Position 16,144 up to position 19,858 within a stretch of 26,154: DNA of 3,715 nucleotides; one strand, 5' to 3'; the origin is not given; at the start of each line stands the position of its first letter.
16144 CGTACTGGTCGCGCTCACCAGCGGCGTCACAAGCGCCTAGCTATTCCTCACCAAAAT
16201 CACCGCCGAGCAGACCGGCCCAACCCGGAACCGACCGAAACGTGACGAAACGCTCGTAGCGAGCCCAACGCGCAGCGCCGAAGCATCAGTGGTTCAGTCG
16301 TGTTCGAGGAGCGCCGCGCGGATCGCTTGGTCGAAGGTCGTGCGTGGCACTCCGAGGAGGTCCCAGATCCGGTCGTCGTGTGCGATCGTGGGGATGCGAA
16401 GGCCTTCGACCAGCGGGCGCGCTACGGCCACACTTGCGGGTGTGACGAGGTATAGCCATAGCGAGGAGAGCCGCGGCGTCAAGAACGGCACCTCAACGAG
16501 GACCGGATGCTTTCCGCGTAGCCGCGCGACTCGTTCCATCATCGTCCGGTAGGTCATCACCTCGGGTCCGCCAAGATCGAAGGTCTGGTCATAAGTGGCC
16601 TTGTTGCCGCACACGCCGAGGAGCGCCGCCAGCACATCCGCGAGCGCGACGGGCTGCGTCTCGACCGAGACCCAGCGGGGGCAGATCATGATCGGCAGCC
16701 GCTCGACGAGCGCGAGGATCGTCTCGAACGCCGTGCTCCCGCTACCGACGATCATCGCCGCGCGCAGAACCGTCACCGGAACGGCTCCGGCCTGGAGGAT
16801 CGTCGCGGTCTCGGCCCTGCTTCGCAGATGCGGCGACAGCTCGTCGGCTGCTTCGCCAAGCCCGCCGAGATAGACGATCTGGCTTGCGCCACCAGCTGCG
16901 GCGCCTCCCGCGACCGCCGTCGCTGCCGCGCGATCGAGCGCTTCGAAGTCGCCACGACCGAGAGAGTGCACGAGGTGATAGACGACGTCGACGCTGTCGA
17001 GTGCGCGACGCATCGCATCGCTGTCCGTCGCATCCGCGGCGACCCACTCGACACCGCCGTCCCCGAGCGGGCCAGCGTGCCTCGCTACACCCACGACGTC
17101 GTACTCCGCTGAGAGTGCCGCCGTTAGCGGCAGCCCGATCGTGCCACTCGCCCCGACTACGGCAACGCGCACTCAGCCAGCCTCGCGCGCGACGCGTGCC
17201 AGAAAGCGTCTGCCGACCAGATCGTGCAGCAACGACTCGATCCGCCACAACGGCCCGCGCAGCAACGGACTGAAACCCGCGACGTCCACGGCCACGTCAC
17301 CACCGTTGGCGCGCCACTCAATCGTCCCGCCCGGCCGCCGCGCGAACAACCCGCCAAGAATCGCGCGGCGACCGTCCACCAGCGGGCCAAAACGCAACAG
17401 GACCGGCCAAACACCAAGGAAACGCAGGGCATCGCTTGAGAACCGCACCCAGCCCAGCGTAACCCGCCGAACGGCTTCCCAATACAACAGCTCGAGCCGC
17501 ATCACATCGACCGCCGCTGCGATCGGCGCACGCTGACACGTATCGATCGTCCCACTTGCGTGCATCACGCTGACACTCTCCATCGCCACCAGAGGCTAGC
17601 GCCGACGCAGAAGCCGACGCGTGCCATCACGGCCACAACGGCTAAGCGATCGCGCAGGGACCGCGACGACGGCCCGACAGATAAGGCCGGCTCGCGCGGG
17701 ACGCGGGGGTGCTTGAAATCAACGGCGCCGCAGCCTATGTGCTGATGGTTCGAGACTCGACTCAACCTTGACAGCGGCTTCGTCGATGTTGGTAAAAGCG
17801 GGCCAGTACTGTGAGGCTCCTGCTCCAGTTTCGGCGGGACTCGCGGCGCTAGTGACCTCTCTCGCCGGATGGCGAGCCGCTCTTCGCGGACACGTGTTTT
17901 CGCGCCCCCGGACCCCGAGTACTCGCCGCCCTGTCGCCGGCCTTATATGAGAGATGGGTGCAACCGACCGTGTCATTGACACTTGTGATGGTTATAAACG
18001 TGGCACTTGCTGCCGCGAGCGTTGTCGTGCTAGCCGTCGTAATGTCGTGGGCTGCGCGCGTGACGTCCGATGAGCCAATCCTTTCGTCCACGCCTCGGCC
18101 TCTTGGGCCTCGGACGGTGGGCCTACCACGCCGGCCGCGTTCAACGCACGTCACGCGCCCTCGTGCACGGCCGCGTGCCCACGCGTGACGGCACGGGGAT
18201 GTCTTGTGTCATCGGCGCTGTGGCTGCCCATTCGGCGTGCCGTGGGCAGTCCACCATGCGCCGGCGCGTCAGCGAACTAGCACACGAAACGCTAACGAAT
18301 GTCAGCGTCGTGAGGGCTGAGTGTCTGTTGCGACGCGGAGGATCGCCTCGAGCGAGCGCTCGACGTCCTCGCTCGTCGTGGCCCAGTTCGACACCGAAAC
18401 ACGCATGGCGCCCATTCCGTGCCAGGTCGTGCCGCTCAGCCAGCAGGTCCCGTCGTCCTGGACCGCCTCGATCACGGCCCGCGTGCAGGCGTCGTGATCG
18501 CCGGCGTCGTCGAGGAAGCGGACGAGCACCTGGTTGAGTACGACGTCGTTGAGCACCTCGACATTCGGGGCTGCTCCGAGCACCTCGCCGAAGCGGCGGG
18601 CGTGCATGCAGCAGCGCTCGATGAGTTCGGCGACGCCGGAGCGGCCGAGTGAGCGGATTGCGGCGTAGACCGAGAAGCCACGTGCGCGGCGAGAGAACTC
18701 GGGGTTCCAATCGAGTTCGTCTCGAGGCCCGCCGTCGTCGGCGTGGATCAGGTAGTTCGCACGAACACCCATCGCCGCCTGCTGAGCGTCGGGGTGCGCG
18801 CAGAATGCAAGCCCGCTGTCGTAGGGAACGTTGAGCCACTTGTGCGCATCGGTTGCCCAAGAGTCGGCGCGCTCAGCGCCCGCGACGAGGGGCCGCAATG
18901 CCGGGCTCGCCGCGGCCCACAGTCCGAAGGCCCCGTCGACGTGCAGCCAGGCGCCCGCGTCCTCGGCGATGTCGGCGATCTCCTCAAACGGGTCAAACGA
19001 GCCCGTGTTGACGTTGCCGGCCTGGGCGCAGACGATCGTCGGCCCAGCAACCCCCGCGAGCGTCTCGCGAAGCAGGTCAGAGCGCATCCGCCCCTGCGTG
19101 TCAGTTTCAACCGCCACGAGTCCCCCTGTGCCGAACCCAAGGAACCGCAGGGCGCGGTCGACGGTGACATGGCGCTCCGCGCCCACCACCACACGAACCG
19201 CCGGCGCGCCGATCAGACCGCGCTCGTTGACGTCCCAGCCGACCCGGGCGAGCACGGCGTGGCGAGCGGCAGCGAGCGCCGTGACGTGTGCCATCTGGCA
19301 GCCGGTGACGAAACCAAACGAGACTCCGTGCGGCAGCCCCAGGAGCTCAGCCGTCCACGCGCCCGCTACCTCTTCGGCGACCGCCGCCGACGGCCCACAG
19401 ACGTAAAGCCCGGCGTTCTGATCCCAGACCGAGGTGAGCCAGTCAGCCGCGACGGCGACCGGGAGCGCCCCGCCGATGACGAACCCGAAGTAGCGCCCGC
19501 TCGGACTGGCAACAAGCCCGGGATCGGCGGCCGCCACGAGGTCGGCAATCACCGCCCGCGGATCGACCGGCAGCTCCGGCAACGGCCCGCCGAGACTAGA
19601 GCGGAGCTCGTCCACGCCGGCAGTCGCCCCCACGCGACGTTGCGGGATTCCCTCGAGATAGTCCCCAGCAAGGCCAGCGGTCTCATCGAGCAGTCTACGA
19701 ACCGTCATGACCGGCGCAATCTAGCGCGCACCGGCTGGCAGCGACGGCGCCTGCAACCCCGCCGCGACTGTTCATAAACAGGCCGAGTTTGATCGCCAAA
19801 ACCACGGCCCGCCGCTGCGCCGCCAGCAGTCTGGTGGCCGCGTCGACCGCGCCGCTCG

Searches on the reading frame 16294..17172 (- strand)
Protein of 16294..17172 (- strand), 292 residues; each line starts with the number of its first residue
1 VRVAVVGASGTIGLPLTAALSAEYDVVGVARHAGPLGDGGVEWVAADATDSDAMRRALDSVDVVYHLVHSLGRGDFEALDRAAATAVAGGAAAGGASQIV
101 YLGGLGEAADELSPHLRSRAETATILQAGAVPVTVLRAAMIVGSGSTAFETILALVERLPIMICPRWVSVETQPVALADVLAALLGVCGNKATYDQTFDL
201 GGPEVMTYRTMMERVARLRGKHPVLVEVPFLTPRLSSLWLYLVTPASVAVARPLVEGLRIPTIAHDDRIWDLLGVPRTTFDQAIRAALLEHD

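Call 91: search_protein_families(library=pfam, proteins=[window:16294-17172:-])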
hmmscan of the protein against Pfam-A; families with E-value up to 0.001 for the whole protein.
window:16294-17172:- (292 aa): 3 families
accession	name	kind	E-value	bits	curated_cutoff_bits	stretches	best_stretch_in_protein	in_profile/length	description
PF13460.12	NAD_binding_10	-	1.2e-09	38.8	27.2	1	7-144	1-149/184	NAD(P)H-binding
PF01370.27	Epimerase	-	8.2e-07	29.1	20.9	1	3-71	1-74/240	NAD dependent epimerase/dehydratase family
PF05368.20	NmrA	-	4.2e-05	23.7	27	1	2-73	4-79/298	NmrA-like family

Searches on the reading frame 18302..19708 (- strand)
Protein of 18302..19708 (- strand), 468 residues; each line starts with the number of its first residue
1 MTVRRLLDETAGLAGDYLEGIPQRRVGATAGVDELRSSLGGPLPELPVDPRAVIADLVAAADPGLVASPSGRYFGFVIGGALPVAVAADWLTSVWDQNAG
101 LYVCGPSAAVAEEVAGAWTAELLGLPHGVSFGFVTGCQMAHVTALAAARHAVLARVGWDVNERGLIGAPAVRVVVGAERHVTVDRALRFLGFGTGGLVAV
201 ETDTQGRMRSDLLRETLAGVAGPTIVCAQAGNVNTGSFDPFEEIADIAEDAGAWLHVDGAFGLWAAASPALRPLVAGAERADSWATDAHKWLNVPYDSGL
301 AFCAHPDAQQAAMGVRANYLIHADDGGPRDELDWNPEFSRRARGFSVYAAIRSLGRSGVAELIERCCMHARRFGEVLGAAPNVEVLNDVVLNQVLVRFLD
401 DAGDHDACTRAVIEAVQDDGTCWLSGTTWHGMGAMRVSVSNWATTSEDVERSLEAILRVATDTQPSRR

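Call 91: search_protein_families(library=pfam, proteins=[window:18302-19708:-])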
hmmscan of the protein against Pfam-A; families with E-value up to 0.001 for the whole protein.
window:18302-19708:- (468 aa): 2 families
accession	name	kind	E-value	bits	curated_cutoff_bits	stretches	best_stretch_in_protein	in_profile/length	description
PF00282.25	Pyridoxal_deC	-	4.6e-39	134.6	27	1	52-395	21-371/375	Pyridoxal-dependent decarboxylase conserved domain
PF00266.25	Aminotran_5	-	0.00019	21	21.5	1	197-260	116-177/371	Aminotransferase class-V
